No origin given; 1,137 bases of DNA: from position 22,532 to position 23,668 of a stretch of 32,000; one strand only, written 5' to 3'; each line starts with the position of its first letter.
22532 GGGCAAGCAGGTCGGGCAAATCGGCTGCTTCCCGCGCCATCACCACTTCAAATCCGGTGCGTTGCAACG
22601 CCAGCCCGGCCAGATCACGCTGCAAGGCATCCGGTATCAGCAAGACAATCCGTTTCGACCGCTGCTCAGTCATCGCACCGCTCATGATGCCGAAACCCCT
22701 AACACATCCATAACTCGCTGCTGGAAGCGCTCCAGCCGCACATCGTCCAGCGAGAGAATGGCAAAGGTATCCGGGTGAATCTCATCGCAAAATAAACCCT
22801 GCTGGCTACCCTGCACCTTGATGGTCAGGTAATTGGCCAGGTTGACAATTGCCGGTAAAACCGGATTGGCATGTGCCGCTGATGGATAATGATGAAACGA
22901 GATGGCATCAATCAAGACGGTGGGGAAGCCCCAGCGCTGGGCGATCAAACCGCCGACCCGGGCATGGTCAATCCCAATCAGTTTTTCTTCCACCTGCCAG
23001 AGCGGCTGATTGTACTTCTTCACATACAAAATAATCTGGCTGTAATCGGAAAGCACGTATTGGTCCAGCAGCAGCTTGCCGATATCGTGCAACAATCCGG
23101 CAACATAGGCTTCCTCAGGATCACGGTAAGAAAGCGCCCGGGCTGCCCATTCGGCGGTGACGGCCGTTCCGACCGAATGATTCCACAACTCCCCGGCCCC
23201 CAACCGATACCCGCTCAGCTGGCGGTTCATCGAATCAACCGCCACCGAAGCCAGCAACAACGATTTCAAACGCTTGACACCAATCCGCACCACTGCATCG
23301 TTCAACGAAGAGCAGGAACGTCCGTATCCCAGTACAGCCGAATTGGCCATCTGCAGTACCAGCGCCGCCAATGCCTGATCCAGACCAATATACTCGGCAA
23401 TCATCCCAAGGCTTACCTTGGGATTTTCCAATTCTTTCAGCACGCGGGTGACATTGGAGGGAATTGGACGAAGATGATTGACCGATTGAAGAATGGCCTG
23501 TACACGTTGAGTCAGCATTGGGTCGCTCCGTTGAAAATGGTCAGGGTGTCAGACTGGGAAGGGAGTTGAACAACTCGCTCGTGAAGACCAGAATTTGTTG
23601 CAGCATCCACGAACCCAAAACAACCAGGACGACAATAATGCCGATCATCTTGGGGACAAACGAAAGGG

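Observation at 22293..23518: Translationally coupled HDOD + receiver gene pair inserted between fliQ and fliR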

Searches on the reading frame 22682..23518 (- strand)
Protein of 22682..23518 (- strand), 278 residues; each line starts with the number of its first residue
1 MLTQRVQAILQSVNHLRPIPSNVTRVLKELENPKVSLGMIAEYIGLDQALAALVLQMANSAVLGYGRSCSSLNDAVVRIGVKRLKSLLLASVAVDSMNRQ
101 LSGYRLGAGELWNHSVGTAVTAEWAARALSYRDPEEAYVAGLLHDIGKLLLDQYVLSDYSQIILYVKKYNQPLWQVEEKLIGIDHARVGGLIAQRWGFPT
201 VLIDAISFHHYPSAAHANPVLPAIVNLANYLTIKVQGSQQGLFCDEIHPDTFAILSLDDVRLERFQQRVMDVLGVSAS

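Call 3: search_protein_families(library=pfam, proteins=[window:22682-23518:-], max_evalue=0.01)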
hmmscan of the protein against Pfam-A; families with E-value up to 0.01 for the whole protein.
window:22682-23518:- (278 aa): 2 families
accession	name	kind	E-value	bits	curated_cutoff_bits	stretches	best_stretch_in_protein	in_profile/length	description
PF08668.18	HDOD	-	6.4e-54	182.9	22.9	1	17-212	2-196/196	HDOD domain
PF01966.28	HD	-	1.9e-11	44.7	22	1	112-231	2-113/116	HD domain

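Call 4: search_protein_families(library=ncbifam, proteins=[window:22682-23518:-], max_evalue=0.01)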
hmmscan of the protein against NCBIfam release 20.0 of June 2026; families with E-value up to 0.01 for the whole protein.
window:22682-23518:- (278 aa): 8 families
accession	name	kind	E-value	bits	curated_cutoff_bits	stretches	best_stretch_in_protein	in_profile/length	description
TIGR00277.1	HDIG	domain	4.7e-11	42.4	27.6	1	111-210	5-82/84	HDIG domain-containing metalloprotein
TIGR00488.1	TIGR00488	equivalog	2.1e-05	24.4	70.15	1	113-231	11-120/173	bis(5'-nucleosyl)-tetraphosphatase (symmetrical) YqeK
NF005519.0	PRK07152.1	equivalog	2.9e-05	23.2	315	1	111-213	197-290/361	nicotinate-nucleotide adenylyltransferase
TIGR03319.1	RNase_Y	equivalog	7.1e-05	21.5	454.35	0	111-150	330-368/514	ribonuclease Y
TIGR01596.1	cas3_HD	equivalog_domain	0.00014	22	43.45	1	111-211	1-102/178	CRISPR-associated endonuclease Cas3''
NF009344.0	PRK12705.1-1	equivalog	0.00022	20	831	0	184-217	433-466/572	hypothetical protein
NF009347.0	PRK12705.1-4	equivalog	0.0048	15.6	579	0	111-170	285-343/473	hypothetical protein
TIGR03276.1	Phn-HD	hypoth_equivalog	0.0098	15.4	214.6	0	121-153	33-62/179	phosphonate degradation HD-domain oxygenase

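Call 10: find_homologous_proteins(query=window:22682-23518:-, max_evalue=1e-10)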
Query window:22682-23518:- (278 aa): 1325 proteins with E <= 1e-10 among 7346 candidates; the best 120 are listed.
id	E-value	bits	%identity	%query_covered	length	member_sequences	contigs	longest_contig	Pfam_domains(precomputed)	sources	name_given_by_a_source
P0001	5.3e-175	598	98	100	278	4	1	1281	PF08668.19,PF01966.29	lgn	-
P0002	1.7e-169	580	95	100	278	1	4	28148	PF08668.19,PF01966.29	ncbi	-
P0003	1.8e-166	570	94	100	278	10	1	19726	PF08668.19,PF01966.29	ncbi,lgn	ncbi:MAG: HDOD domain-containing protein [Bellilinea sp.]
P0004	5.7e-166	569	94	100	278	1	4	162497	PF08668.19,PF01966.29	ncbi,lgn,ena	-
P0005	1.8e-162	557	91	100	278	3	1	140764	PF08668.19,PF01966.29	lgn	-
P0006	9.4e-162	555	91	100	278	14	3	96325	PF08668.19,PF01966.29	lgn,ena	-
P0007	4.6e-161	552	91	100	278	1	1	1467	PF08668.19,PF01966.29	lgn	-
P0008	4.1e-159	546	88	100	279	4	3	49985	PF08668.19,PF01966.29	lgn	-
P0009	2.9e-158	543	88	100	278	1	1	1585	PF08668.19,PF01966.29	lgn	-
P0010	8.8e-141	486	78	99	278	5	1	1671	PF08668.19,PF01966.29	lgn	-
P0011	1.1e-136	472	75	99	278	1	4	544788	PF08668.19,PF01966.29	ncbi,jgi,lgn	ncbi:MAG: HDOD domain-containing protein [Chloroflexota bacterium]|jgi:putative nucleotidyltransfera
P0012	3.2e-122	425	67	100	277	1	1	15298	PF08668.19,PF01966.29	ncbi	-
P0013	1.7e-116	406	64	100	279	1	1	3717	PF08668.19,PF01966.29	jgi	jgi:putative nucleotidyltransferase with HDIG domain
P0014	6.2e-112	391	62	98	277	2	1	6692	PF08668.19,PF01966.29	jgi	jgi:putative nucleotidyltransferase with HDIG domain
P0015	7.8e-112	391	63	100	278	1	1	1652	PF08668.19,PF01966.29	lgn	-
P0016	4.8e-111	388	61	100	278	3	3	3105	PF08668.19,PF01966.29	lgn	-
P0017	4.6e-110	385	61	100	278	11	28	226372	PF08668.19,PF01966.29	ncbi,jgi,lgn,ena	jgi:putative nucleotidyltransferase with HDIG domain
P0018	7.5e-110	385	62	97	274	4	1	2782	PF08668.19,PF01966.29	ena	-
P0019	4.7e-108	379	60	98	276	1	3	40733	PF08668.19,PF01966.29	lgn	-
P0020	6.1e-108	378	62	98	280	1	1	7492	PF08668.19,PF01966.29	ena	-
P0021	1.8e-107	377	61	97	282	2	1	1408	PF08668.19,PF01966.29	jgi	jgi:putative nucleotidyltransferase with HDIG domain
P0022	2.6e-107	376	61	97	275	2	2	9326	PF08668.19,PF01966.29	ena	-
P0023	1.8e-106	374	60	98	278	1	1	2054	PF08668.19,PF01966.29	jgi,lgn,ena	-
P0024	4.7e-106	372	59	99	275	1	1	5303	PF08668.19,PF01966.29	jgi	jgi:HD-like signal output (HDOD) protein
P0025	1.1e-105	371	65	90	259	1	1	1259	PF08668.19,PF01966.29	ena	-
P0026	6.0e-105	369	60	100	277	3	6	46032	PF08668.19,PF01966.29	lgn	-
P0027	8.2e-105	368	60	98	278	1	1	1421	PF08668.19,PF01966.29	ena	-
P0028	8.2e-105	368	60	99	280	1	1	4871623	PF08668.19,PF01966.29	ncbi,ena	-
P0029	1.8e-104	367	59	97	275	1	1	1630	PF08668.19,PF01966.29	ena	-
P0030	2.6e-104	366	59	99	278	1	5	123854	PF08668.19,PF01966.29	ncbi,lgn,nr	ncbi:MAG: HDOD domain-containing protein [Anaerolineaceae bacterium]|nr:HDOD domain-containing prote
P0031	8.4e-104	365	58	100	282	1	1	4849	PF08668.19,PF01966.29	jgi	-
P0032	2.2e-103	363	59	100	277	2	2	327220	PF08668.19,PF01966.29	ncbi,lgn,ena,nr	ncbi:MAG: hypothetical protein CVU39_09625 [Chloroflexi bacterium HGW-Chloroflexi-10]|nr:MAG: hypoth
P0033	6.1e-103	362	59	97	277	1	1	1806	PF08668.19,PF01966.29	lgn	-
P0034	8.6e-103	361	62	91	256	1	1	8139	PF08668.19,PF01966.29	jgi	jgi:putative nucleotidyltransferase with HDIG domain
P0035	4.6e-102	359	62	96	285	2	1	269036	PF08668.19,PF01966.29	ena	-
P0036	5.3e-102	359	59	97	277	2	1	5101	PF08668.19,PF01966.29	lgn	-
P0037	6.3e-102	359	61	97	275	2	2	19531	PF08668.19,PF01966.29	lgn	-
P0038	9.5e-102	358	60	96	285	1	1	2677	PF08668.19,PF01966.29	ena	-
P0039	1.8e-101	357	59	96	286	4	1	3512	PF08668.19,PF01966.29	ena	-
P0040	2.9e-101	356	58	96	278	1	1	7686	PF08668.19,PF01966.29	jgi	jgi:putative nucleotidyltransferase with HDIG domain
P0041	5.3e-101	356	61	96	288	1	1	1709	PF08668.19,PF01966.29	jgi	jgi:putative nucleotidyltransferase with HDIG domain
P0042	9.4e-101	355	61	96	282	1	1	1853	PF08668.19,PF01966.29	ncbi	-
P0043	1.1e-100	355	60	98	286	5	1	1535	PF08668.19,PF01966.29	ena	-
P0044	1.1e-100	355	59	98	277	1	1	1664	PF08668.19,PF01966.29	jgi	-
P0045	1.3e-100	354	60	97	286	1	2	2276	PF08668.19,PF01966.29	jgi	jgi:putative nucleotidyltransferase with HDIG domain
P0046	1.6e-100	354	58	99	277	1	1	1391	PF08668.19,PF01966.29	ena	-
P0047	1.6e-100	354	62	93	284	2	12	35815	PF08668.19,PF01966.29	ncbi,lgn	-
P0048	1.7e-100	354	60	97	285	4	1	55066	PF08668.19,PF01966.29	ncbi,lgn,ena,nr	ncbi:MAG: HDOD domain-containing protein [Chloroflexi bacterium]|nr:HDOD domain-containing protein [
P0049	3.1e-100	353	59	96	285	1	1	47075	PF08668.19,PF01966.29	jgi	jgi:putative nucleotidyltransferase with HDIG domain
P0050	4.1e-100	353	59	96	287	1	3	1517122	PF08668.19,PF01966.29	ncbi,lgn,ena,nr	ncbi:MAG: HDOD domain-containing protein [Chloroflexi bacterium]|nr:HDOD domain-containing protein [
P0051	6.2e-100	352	59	96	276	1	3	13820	PF08668.19,PF01966.29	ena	-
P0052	7.4e-100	352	60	96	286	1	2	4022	PF08668.19,PF01966.29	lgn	-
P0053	7.8e-100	352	58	96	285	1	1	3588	PF08668.19,PF01966.29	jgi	jgi:putative nucleotidyltransferase with HDIG domain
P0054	8.0e-100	352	58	99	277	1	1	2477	PF08668.19,PF01966.29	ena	-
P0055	8.3e-100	352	57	100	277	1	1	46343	PF08668.19,PF01966.29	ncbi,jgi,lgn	-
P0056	8.4e-100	352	60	96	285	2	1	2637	PF08668.19,PF01966.29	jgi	jgi:putative nucleotidyltransferase with HDIG domain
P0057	8.5e-100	352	57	100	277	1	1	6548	PF08668.19,PF01966.29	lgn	-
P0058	1.1e-99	351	58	96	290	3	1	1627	PF08668.19,PF01966.29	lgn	-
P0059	1.1e-99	351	60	97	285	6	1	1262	PF08668.19,PF01966.29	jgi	jgi:putative nucleotidyltransferase with HDIG domain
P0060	1.2e-99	351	57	100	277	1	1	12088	PF08668.19,PF01966.29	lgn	-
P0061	1.6e-99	351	60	96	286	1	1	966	PF08668.19,PF01966.29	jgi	jgi:putative nucleotidyltransferase with HDIG domain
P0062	1.7e-99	351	58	96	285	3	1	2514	PF08668.19,PF01966.29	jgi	jgi:putative nucleotidyltransferase with HDIG domain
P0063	2.1e-99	350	59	96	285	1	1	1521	PF08668.19,PF01966.29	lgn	-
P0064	2.1e-99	350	59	96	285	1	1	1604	PF08668.19,PF01966.29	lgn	-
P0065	2.2e-99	350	58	99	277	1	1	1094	PF08668.19,PF01966.29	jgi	jgi:putative nucleotidyltransferase with HDIG domain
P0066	2.2e-99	350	60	97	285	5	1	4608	PF08668.19,PF01966.29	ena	-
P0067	2.6e-99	350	60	96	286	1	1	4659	PF08668.19,PF01966.29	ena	-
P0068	3.0e-99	350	57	95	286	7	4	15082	PF08668.19,PF01966.29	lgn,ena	-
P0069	3.0e-99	350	60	96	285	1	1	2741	PF08668.19,PF01966.29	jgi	jgi:putative nucleotidyltransferase with HDIG domain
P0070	3.1e-99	350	62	96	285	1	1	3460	PF08668.19,PF01966.29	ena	-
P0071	3.7e-99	350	58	96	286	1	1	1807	PF08668.19,PF01966.29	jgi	jgi:putative nucleotidyltransferase with HDIG domain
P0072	4.0e-99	349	58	96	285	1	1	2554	PF08668.19,PF01966.29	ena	-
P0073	4.5e-99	349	59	97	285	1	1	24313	PF08668.19,PF01966.29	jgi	-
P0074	6.2e-99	349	59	96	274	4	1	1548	PF08668.19,PF01966.29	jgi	jgi:putative nucleotidyltransferase with HDIG domain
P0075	6.7e-99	349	58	96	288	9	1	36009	PF08668.19,PF01966.29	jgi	jgi:putative nucleotidyltransferase with HDIG domain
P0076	6.9e-99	349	58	97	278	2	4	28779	PF08668.19,PF01966.29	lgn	-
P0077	7.0e-99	349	59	96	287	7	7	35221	PF08668.19,PF01966.29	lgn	-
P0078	1.1e-98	348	59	96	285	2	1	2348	PF08668.19,PF01966.29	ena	-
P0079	1.1e-98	348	58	96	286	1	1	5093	PF08668.19,PF01966.29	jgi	jgi:putative nucleotidyltransferase with HDIG domain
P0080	1.2e-98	348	58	96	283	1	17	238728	PF08668.19,PF01966.29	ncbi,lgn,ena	-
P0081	1.4e-98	348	59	97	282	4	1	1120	PF08668.19,PF01966.29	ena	-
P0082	1.4e-98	348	59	96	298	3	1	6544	PF08668.19,PF01966.29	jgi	jgi:putative nucleotidyltransferase with HDIG domain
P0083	1.5e-98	348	56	100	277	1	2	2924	PF08668.19,PF01966.29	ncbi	-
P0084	1.7e-98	347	57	100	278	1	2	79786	PF08668.19,PF01966.29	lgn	-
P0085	1.7e-98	347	58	98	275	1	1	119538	PF08668.19,PF01966.29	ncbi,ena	-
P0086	1.8e-98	347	61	96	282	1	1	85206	PF08668.19,PF01966.29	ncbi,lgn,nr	ncbi:MAG: HDOD domain-containing protein [Chloroflexi bacterium]|nr:HDOD domain-containing protein [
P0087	1.8e-98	347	60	97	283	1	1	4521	PF08668.19,PF01966.29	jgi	jgi:putative nucleotidyltransferase with HDIG domain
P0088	1.9e-98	347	55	100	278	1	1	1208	PF08668.19,PF01966.29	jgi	jgi:putative nucleotidyltransferase with HDIG domain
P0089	2.3e-98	347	60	97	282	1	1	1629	PF08668.19,PF01966.29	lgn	-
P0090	2.4e-98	347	59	96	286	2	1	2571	PF08668.19,PF01966.29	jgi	jgi:putative nucleotidyltransferase with HDIG domain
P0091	3.2e-98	346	59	96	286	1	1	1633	PF08668.19,PF01966.29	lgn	-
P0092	3.3e-98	346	60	97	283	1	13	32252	PF08668.19,PF01966.29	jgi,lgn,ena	jgi:putative nucleotidyltransferase with HDIG domain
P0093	3.5e-98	346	58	98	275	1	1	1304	PF08668.19,PF01966.29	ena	-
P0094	4.6e-98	346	60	97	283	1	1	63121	PF08668.19,PF01966.29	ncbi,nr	ncbi:MAG: HDOD domain-containing protein [Chloroflexi bacterium]|nr:HDOD domain-containing protein [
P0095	4.8e-98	346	60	97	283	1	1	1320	PF08668.19,PF01966.29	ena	-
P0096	5.5e-98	346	56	99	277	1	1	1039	PF08668.19,PF01966.29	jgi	-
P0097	5.6e-98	346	57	97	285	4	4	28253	PF08668.19,PF01966.29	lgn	-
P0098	5.9e-98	346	58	96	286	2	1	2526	PF08668.19,PF01966.29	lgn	-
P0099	5.9e-98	346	55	100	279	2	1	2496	PF08668.19,PF01966.29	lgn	-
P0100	6.3e-98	346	59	97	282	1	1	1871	PF08668.19,PF01966.29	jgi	-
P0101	6.4e-98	345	58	96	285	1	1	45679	PF08668.19,PF01966.29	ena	-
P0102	6.8e-98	345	61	97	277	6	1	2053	PF08668.19,PF01966.29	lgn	-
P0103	7.5e-98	345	59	96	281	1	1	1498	PF08668.19,PF01966.29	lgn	-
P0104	7.8e-98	345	60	97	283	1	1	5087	PF08668.19,PF01966.29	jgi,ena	jgi:putative nucleotidyltransferase with HDIG domain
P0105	8.5e-98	345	58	96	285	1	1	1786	PF08668.19,PF01966.29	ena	-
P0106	8.9e-98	345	56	99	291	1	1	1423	PF08668.19,PF01966.29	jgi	jgi:putative nucleotidyltransferase with HDIG domain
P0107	9.2e-98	345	58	96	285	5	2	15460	PF08668.19,PF01966.29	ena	-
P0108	1.3e-97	345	57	97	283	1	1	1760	PF08668.19,PF01966.29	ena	-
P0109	1.3e-97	344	58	97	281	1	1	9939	PF08668.19,PF01966.29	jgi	jgi:putative nucleotidyltransferase with HDIG domain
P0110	1.3e-97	344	58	96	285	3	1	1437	PF08668.19,PF01966.29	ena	-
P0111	1.4e-97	344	58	96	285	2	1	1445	PF08668.19,PF01966.29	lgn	-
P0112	1.4e-97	344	58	97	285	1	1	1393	PF08668.19,PF01966.29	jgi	jgi:putative nucleotidyltransferase with HDIG domain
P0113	1.4e-97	344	58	96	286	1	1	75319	PF08668.19,PF01966.29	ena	-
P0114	1.6e-97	344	56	100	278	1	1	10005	PF08668.19,PF01966.29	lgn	-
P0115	1.6e-97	344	59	97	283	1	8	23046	PF08668.19,PF01966.29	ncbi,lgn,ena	-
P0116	1.7e-97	344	55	99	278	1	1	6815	PF08668.19,PF01966.29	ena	-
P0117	2.1e-97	344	58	97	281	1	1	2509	PF08668.19,PF01966.29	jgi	jgi:putative nucleotidyltransferase with HDIG domain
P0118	2.8e-97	343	58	96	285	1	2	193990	PF08668.19,PF01966.29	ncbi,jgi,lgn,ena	-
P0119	2.9e-97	343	57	97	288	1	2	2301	PF08668.19,PF01966.29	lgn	-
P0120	3.5e-97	343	59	93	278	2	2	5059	PF08668.19,PF01966.29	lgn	-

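Call 11: find_encoding_contigs(protein=P0028, flank=5000, max_places=2)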
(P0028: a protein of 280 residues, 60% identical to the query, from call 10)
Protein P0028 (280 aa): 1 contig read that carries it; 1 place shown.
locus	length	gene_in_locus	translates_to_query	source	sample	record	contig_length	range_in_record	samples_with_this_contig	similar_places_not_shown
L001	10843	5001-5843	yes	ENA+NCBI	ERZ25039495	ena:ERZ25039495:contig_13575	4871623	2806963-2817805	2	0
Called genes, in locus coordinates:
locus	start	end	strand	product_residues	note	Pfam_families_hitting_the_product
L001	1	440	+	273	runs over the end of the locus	PF20560:MotA_N, PF01618:MotA_ExbB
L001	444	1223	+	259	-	PF13677:MotB_plug, PF00691:OmpA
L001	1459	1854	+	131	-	PF03748:FliL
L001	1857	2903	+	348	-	PF02154:FliM, PF01052:FliMN_C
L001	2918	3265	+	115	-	PF28396:SepQ_C (weak), PF01052:FliMN_C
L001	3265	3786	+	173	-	PF04347:FliO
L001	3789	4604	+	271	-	PF00813:FliP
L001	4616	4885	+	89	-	PF01313:Bac_export_3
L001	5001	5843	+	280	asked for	PF08668:HDOD, PF01966:HD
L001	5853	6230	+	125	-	PF00072:Response_reg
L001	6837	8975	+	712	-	-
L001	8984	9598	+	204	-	PF04509:CheC (weak)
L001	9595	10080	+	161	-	PF03975:CheD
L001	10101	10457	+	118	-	PF00072:Response_reg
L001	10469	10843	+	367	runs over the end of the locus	PF00072:Response_reg, PF01339:CheB_methylest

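Call 12: find_encoding_contigs(protein=P0050, flank=5000, max_places=2)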
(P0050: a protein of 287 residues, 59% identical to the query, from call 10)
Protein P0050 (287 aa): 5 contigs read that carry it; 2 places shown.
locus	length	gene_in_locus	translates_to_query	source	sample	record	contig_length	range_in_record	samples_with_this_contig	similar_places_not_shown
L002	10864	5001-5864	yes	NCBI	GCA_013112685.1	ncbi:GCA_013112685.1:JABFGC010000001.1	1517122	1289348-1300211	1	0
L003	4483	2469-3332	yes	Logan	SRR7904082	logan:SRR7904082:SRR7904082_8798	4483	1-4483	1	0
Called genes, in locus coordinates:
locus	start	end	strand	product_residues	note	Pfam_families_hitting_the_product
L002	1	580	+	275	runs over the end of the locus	PF20560:MotA_N, PF01618:MotA_ExbB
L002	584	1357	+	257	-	PF13677:MotB_plug, PF00691:OmpA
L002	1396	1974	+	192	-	PF03748:FliL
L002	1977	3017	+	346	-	PF02154:FliM, PF01052:FliMN_C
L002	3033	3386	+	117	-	PF28396:SepQ_C (weak), PF01052:FliMN_C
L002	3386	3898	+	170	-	PF04347:FliO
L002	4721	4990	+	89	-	PF01313:Bac_export_3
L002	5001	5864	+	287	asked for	PF08668:HDOD, PF01966:HD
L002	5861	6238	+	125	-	PF00072:Response_reg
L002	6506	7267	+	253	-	PF01311:Bac_export_1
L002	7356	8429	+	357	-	PF01312:Bac_export_2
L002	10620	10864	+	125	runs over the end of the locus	-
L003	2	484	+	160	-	?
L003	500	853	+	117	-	PF28396:SepQ_C (weak), PF01052:FliMN_C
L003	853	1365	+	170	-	PF04347:FliO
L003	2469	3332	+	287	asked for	PF08668:HDOD, PF01966:HD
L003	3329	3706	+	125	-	PF00072:Response_reg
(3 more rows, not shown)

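Call 13: find_encoding_contigs(protein=P0011, flank=5000, max_places=2)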
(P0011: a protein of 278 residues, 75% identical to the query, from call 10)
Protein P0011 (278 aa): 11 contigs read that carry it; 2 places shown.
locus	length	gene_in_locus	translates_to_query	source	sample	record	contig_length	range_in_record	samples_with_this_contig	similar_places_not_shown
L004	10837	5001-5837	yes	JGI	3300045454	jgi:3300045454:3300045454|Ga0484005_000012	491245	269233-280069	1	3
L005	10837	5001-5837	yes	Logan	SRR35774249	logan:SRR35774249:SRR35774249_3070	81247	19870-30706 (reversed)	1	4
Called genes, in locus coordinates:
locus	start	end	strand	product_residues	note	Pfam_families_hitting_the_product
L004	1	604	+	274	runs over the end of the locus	PF01618:MotA_ExbB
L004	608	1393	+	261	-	PF13677:MotB_plug, PF00691:OmpA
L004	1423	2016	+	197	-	PF03748:FliL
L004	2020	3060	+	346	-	PF02154:FliM, PF01052:FliMN_C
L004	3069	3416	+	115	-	PF28396:SepQ_C (weak), PF01052:FliMN_C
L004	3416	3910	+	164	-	PF04347:FliO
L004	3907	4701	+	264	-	PF00813:FliP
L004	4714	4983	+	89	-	PF01313:Bac_export_3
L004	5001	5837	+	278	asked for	PF08668:HDOD, PF01966:HD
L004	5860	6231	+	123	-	PF00072:Response_reg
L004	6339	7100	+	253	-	PF01311:Bac_export_1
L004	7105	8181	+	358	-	PF01312:Bac_export_2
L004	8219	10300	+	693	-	PF00771:FHIPEP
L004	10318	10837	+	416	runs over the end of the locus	PF00448:SRP54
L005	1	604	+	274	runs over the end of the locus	PF01618:MotA_ExbB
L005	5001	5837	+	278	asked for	PF08668:HDOD, PF01966:HD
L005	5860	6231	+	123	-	PF00072:Response_reg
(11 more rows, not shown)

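Call 15: search_solved_structures(query=window:22682-23518:-, max_evalue=0.001, show_alignments=1)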
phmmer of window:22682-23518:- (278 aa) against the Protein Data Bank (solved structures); distinct sequences matched with E-value up to 0.001: 8.
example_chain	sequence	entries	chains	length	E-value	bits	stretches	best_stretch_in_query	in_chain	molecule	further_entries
3hc1_A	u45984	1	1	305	1.3e-32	116.6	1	9-237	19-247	uncharacterized HDOD domain protein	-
3m1t_A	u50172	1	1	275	2.2e-28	102.7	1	7-229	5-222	Putative phosphohydrolase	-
1vqr_A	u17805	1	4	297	3e-17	66.2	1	7-217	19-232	hypothetical protein Cj0248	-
9qzk_A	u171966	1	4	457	1.3e-15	60.8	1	4-232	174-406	HDOD domain-containing protein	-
3p3q_A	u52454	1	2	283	3e-15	59.7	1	25-208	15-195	MmoQ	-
3ljx_A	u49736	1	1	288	3.8e-15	59.3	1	26-208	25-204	MmoQ Response regulator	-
3mem_A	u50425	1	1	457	5.7e-12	48.9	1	5-217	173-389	Putative signal transduction protein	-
3i7a_A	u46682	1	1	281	3e-10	43.3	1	17-149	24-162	Putative metal-dependent phosphohydrolase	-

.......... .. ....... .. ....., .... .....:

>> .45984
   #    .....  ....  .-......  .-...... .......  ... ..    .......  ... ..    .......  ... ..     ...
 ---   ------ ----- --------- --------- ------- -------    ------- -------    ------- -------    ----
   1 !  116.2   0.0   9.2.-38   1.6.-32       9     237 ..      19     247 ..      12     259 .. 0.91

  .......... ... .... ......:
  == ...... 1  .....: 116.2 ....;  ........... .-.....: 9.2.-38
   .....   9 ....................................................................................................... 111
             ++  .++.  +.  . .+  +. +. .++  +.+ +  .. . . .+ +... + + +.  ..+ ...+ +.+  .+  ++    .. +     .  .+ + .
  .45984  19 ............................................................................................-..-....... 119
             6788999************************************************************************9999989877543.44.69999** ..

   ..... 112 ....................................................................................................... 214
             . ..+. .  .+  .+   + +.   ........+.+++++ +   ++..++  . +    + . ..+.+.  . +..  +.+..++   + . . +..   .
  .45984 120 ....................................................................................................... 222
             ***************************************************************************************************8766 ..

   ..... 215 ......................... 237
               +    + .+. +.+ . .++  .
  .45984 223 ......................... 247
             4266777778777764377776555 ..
